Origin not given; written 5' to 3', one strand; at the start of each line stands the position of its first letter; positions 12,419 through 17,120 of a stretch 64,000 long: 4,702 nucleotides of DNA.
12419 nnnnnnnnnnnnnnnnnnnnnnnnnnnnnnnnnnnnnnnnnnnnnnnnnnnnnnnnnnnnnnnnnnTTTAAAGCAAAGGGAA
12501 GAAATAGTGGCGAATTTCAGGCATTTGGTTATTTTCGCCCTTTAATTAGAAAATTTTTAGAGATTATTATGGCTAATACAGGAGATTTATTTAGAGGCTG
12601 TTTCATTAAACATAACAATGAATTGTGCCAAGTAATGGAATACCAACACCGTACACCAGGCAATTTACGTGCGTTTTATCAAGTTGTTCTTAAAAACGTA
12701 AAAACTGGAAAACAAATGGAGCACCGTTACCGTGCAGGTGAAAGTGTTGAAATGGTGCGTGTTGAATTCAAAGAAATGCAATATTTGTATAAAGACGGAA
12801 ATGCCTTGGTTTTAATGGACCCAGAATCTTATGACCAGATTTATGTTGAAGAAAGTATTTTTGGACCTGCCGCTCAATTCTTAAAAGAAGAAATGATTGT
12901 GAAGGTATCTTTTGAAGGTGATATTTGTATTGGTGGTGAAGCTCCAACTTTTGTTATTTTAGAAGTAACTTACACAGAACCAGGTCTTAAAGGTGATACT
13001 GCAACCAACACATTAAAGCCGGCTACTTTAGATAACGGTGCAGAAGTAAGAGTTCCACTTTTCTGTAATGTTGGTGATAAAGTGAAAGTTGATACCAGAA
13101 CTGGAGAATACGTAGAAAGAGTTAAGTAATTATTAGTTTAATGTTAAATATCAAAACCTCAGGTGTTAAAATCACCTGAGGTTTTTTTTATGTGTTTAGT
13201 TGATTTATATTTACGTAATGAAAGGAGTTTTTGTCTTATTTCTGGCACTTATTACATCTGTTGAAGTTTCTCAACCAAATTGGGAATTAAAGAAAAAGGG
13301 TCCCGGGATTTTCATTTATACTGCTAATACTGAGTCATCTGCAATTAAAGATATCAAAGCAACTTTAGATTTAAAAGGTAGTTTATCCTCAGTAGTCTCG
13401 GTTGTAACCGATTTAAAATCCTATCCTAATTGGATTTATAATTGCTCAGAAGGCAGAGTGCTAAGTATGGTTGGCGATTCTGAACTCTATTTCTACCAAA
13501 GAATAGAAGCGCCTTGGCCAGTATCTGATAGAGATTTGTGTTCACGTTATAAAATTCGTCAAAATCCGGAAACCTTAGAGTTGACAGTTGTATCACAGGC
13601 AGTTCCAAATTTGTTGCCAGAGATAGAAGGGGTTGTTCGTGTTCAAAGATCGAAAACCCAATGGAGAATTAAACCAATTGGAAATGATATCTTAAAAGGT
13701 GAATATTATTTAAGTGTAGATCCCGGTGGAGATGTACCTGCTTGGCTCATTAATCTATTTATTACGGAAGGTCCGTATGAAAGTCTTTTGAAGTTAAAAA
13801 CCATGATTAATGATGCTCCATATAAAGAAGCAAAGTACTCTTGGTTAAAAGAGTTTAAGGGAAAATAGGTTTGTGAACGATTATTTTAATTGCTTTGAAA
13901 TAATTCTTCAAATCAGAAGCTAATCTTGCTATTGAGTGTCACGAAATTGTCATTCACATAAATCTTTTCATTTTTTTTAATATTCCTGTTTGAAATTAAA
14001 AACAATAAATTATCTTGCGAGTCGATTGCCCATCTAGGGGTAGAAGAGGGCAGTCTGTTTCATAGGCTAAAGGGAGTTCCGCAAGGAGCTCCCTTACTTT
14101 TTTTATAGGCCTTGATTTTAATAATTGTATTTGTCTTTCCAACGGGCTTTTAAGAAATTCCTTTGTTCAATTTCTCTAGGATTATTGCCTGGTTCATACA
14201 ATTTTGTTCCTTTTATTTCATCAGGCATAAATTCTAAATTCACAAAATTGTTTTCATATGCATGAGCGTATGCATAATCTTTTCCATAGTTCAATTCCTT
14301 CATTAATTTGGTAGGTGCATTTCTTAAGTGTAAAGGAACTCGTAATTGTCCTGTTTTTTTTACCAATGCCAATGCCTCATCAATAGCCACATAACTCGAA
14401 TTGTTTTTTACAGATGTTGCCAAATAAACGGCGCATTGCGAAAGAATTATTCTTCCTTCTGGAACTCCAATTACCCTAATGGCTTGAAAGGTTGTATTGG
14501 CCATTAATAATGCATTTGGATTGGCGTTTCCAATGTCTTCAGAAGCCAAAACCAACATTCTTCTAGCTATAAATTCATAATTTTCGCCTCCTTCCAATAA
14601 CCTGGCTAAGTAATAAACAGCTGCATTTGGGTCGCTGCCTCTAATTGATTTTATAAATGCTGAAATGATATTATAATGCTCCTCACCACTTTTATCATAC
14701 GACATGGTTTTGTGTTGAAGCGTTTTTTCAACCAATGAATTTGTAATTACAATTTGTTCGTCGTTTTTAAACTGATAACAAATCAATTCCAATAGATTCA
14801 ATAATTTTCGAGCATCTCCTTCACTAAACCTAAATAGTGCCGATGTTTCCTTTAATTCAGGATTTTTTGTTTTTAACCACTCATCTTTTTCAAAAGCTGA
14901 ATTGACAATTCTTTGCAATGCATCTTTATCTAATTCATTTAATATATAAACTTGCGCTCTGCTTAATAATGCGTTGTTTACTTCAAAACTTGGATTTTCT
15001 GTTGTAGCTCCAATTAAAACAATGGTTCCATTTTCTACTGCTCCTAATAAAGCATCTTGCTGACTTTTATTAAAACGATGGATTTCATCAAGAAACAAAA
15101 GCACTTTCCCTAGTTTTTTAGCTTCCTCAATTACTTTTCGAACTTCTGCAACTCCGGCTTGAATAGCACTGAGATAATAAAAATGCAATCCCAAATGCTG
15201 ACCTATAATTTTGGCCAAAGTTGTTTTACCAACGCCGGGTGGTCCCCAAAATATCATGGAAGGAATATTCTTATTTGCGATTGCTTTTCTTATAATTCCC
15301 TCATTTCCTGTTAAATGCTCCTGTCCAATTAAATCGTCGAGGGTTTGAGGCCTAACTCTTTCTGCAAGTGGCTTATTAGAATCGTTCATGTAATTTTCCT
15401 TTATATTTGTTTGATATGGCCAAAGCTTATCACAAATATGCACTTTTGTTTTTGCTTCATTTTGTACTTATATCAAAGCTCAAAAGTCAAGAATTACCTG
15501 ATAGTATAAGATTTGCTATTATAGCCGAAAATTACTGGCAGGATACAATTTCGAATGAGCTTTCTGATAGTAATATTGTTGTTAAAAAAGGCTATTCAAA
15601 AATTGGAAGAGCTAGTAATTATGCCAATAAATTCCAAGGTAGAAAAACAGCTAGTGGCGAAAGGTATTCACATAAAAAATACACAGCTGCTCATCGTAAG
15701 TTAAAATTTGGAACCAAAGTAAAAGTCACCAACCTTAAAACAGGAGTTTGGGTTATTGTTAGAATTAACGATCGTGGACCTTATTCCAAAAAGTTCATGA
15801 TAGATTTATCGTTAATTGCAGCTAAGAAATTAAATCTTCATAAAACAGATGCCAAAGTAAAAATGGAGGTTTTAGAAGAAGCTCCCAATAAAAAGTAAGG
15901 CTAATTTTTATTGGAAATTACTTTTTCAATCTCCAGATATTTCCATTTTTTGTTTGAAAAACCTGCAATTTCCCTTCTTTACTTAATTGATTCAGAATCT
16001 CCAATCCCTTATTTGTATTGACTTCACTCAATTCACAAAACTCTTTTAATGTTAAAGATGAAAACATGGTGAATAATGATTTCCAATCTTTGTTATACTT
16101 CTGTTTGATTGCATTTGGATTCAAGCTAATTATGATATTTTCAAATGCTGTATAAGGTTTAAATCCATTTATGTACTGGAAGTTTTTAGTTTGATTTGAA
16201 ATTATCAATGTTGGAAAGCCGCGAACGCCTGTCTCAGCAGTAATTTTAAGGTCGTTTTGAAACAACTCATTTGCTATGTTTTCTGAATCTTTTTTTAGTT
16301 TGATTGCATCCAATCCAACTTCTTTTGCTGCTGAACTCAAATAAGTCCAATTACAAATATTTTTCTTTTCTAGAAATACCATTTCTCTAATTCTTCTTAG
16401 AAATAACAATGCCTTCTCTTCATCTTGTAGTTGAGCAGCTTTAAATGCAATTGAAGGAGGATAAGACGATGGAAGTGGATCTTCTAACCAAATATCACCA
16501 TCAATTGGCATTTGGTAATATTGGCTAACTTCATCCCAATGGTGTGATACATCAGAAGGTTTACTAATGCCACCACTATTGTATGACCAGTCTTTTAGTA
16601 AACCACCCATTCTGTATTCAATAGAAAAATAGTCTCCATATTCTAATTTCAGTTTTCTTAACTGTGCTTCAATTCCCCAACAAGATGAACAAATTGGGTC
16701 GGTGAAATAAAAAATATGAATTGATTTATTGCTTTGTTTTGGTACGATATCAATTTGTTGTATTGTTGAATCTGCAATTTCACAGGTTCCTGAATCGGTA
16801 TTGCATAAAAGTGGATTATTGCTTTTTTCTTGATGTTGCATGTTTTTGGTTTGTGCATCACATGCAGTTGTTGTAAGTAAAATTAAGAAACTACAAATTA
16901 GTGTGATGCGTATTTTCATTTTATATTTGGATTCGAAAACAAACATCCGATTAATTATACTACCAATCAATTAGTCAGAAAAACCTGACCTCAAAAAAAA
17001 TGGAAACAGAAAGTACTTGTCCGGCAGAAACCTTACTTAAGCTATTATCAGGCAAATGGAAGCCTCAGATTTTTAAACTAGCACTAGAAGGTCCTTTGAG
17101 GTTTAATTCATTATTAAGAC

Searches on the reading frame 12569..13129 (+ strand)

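Call 106: search_protein_families(library=pfam, proteins=[window:12569-13129:+], max_evalue=0.0001)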
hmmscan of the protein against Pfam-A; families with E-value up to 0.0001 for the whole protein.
window:12569-13129:+ (186 aa): 3 families
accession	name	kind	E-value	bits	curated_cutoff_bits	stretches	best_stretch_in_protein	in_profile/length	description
PF09285.17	Elong-fact-P_C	-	3.8e-28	97.4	25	1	129-184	1-56/56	Elongation factor P, C-terminal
PF01132.26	EFP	-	1.6e-19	70.1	27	1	68-115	1-48/54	Elongation factor P (EF-P) OB domain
PF08207.18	EFP_N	-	7.6e-19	67.9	23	1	4-60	2-58/58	Elongation factor P (EF-P) KOW-like domain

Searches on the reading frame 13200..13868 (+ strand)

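Call 106: search_protein_families(library=pfam, proteins=[window:13200-13868:+], max_evalue=0.0001)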
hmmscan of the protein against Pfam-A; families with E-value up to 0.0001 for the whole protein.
window:13200-13868:+ (222 aa): 2 families
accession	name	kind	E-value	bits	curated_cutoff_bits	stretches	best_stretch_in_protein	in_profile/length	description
PF01852.25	START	-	2.2e-09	37.5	22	1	17-191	10-189/207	START domain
PF03364.25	Polyketide_cyc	-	7.6e-05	23.4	23.4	0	63-188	6-114/126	Polyketide cyclase / dehydrase and lipid transport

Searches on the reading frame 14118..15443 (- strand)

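Call 106: search_protein_families(library=pfam, proteins=[window:14118-15443:-], max_evalue=0.0001)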
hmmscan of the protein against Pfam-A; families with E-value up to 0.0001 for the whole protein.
window:14118-15443:- (441 aa): 9 families
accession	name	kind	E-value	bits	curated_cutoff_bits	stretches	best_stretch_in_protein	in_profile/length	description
PF12002.13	MgsA_C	-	1.6e-64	217.2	27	1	269-432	1-164/167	MgsA AAA+ ATPase C terminal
PF16193.11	AAA_assoc_2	-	2.5e-24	85.8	34.3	1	200-268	12-81/81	AAA C-terminal domain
PF00004.35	AAA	-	5.5e-19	69.4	21.2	1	63-168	1-128/131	ATPase family associated with various cellular activities (AAA)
PF05496.18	RuvB_N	-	2.9e-16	60.1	27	1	30-146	1-119/159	Holliday junction DNA helicase RuvB P-loop domain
PF13173.12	AAA_14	-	7.7e-07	29.6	27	1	63-169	5-121/129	AAA domain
PF01078.27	Mg_chelatase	-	6.5e-06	26.1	20.3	0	55-81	17-43/207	Magnesium chelatase, subunit ChlI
PF07728.20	AAA_5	-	8.6e-06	26.2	22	0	63-145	2-99/139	AAA domain (dynein-related subfamily)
PF13238.12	AAA_18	-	1.3e-05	26.1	29.4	0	66-135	4-62/128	AAA domain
PF00158.32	Sigma54_activat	-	1.7e-05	25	20.2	0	114-150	95-131/168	Sigma-54 interaction domain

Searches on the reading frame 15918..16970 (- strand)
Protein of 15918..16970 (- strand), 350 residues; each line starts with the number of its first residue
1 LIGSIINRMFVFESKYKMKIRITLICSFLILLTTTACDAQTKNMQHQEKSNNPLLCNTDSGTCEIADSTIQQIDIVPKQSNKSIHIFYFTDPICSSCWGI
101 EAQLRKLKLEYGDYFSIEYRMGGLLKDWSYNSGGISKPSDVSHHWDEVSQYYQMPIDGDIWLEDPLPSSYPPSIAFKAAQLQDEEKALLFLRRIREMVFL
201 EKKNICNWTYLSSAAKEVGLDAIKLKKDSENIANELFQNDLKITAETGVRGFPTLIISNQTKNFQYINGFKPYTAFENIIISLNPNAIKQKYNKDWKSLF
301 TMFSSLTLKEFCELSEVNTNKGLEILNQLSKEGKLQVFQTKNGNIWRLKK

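Call 106: search_protein_families(library=pfam, proteins=[window:15918-16970:-], max_evalue=0.0001)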
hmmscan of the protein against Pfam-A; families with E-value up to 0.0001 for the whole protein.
window:15918-16970:- (350 aa): 3 families
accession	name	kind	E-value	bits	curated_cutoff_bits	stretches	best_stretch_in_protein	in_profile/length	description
PF13743.12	Thioredoxin_5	-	1.1e-54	185.4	27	1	87-277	1-185/186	Thioredoxin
PF01323.26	DSBA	-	3.4e-05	24.2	25.6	1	88-277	4-187/191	DSBA-like thioredoxin domain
PF13098.12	Thioredoxin_2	-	4.2e-05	24.3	27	0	237-279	61-103/104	Thioredoxin-like domain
